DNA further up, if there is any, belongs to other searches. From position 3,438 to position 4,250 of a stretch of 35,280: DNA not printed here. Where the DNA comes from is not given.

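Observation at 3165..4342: Toxin-antitoxin island: hicB-hicA plus a convergent HicB-like antitoxin paired with an unassigned low-GC gene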

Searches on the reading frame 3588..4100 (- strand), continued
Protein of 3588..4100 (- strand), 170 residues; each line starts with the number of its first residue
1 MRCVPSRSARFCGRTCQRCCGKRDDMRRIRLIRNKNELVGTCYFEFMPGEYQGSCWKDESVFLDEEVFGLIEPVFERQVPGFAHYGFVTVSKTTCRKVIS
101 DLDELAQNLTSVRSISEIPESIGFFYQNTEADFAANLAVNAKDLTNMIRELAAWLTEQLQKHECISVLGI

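Call 62: search_solved_structures(query=A4, max_evalue=10)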
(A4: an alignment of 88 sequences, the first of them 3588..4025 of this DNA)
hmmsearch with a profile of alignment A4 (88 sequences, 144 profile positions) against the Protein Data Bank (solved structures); distinct sequences matched with E-value up to 10: 23.
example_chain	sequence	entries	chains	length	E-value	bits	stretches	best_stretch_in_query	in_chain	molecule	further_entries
3gcg_B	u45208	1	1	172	0.058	16.6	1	36-120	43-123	L0028 (Mitochondria associated protein)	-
6tb3_BW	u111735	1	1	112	0.25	14.6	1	69-132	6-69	General negative regulator of transcription subunit 5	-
3r2p_A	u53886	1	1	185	0.42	13.8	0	67-131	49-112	Apolipoprotein A-I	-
6pts_A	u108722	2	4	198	0.44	13.8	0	68-130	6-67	Apolipoprotein A-I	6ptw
4v6m_A0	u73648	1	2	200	0.44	13.8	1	64-135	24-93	Apolipoprotein A-I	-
1av1_A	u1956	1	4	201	0.45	13.8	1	64-135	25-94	APOLIPOPROTEIN A-I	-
2msc_A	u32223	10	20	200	0.45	13.7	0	68-130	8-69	Apolipoprotein A-I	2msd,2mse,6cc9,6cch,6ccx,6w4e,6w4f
4kvo_A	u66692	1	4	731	0.58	13.4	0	42-96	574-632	N-terminal acetyltransferase A complex subunit nat1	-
4kvm_A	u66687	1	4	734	0.59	13.4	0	42-96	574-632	N-terminal acetyltransferase A complex subunit nat1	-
4e6f_A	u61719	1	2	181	0.81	12.9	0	105-139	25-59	Uncharacterized protein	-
8fbi_A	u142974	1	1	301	0.82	12.9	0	67-120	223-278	KWOCA_39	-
8fbk_A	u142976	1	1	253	1.1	12.5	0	68-111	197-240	KWOCA_65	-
6clz_B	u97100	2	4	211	1.2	12.4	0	64-131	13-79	Apolipoprotein A-I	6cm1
7kjr_C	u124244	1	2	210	1.2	12.3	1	64-135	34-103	Apolipoprotein A-I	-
8eqs_C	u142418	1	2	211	1.3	12.3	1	64-135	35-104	Apolipoprotein A-I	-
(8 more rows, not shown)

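Call 64: fold_search(model_id=the predicted structure, library=viral)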
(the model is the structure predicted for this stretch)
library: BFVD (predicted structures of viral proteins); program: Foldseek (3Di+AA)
matches with E <= 10: 116; with E <= 0.001: 0
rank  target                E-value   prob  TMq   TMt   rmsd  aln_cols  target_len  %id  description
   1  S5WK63                8.0e-02  0.91  0.48  0.46   9.2       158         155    9  Uncharacterized protein [Pseudomonas phage PaBG]
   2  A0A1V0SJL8            1.4e-01  0.69  0.36  0.44   6.6       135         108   13  Uncharacterized protein [Klosneuvirus KNV1]
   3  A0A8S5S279            2.2e-01  0.44  0.38  0.40   9.1       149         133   11  Uncharacterized protein [Podoviridae sp. ct8Lf7]
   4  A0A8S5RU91            3.5e-01  0.28  0.32  0.33  11.0       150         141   12  (no name in the UniProt tables at hand)
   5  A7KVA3                4.1e-01  0.72  0.47  0.55   6.2       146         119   16  (no name in the UniProt tables at hand)
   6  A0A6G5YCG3            4.4e-01  0.75  0.50  0.53   7.6       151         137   11  (no name in the UniProt tables at hand)
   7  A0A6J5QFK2            4.6e-01  0.35  0.42  0.39   8.3       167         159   16  Uncharacterized protein [uncultured Caudovirales phage]
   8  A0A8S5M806            5.2e-01  0.35  0.40  0.36   9.5       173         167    8  Uncharacterized protein [Siphoviridae sp. ctrgt10]
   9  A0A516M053            6.5e-01  0.30  0.41  0.35  13.8       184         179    8  (no name in the UniProt tables at hand)
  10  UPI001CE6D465         7.3e-01  0.20  0.33  0.38   6.1       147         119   10  (no name look-up for this kind of identifier)
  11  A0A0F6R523            9.6e-01  0.18  0.35  0.40   7.7       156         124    8  Uncharacterized protein [Sinorhizobium phage phiM9]
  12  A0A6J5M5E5            1.1e+00  0.06  0.24  0.18  12.9       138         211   10  Uncharacterized protein [uncultured Caudovirales phage]
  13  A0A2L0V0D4            1.5e+00  0.06  0.24  0.23  17.0       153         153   14  Uncharacterized protein [Agrobacterium phage Atu_ph07]
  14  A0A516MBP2            1.6e+00  0.20  0.43  0.44  10.1       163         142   12  (no name in the UniProt tables at hand)
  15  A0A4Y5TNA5            1.6e+00  0.08  0.31  0.33   8.5       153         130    9  (no name in the UniProt tables at hand)
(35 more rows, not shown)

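Call 68: find_encoding_contigs(protein=P0233, flank=5000, max_places=3)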
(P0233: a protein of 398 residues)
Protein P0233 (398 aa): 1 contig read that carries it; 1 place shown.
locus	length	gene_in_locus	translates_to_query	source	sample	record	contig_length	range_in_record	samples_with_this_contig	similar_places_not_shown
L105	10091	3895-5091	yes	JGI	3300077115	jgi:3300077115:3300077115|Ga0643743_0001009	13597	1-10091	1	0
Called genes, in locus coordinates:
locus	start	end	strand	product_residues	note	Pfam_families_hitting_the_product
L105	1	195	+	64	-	?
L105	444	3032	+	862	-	PF17291:M60-like_N, PF13402:Peptidase_M60, PF22501:DUF6991, PF03272:Mucin_bdg, PF22501:DUF6991 (weak), PF03272:Mucin_bdg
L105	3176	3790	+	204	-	-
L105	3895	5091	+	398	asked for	PF01337:Barstar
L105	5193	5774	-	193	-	-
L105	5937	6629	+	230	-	PF01337:Barstar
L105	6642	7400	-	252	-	-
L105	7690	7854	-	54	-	-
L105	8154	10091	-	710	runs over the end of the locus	-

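Call 69: find_encoding_contigs(protein=P0007, flank=3000, max_places=3)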
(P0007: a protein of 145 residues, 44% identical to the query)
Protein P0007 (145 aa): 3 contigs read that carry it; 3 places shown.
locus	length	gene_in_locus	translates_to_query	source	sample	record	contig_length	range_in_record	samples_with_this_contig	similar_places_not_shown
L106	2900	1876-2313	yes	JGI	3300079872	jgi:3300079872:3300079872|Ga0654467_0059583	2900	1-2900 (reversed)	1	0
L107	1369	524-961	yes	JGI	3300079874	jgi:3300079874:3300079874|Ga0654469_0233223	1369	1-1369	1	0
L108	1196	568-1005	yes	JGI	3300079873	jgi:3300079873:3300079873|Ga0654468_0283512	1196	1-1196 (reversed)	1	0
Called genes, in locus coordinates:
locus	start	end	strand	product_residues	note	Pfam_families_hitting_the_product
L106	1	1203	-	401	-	?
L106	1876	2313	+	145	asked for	-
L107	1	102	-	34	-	?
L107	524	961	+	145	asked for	-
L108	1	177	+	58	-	?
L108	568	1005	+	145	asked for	-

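Call 77: find_encoding_contigs(protein=P0001, flank=3000, max_places=5)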
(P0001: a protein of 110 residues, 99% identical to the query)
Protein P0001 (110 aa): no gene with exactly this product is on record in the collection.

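Call 80: find_related_loci(query=A2, collection=viral_contigs, flank=4000)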
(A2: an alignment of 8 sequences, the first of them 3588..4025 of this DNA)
Query A2 (145 aa) in viral_contigs; peptide patterns used: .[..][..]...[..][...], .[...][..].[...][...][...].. (x = any residue, [..] = any of these).
36 stretches matched a pattern, but none encodes a relative of the query by tblastn (E <= 1e-3).
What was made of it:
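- Tried and rejected: An IMG/VR scan for phage-borne ORF145 relatives found none (call 80).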

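Call 81: search_protein_families(library=pfam, proteins=[L105:3176-3790:+, L105:5193-5774:-, L105:5937-6629:+, L105:6642-7400:-, P0130, P0213, L009:1490-1957:+, L001:5300-5695:+], max_evalue=0.1)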
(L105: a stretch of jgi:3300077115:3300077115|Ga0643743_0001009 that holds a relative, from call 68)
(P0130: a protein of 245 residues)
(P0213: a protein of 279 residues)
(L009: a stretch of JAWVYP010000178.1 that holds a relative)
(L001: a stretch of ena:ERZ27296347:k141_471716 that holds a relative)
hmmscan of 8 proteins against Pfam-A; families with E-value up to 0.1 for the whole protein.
L105:3176-3790:+ (204 aa): 0 families

L105:5193-5774:- (193 aa): 1 family
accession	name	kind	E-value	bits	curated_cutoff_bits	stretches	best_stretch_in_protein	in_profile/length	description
PF03203.19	MerC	-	0.068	14.2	27.6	0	10-82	11-82/108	MerC mercury resistance protein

L105:5937-6629:+ (230 aa): 1 family
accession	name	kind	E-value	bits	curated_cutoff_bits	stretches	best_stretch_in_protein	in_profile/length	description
PF01337.24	Barstar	-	4.6e-12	46.2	23.4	1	113-208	2-95/96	Barstar (barnase inhibitor)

L105:6642-7400:- (252 aa): 1 family
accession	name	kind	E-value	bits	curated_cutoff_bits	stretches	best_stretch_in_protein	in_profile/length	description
PF13469.12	Sulfotransfer_3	-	0.099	13.3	27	0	153-226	123-206/216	Sulfotransferase family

P0130 (245 aa): 0 families

P0213 (279 aa): 0 families

L009:1490-1957:+ (155 aa): 0 families

L001:5300-5695:+ (131 aa): 0 families
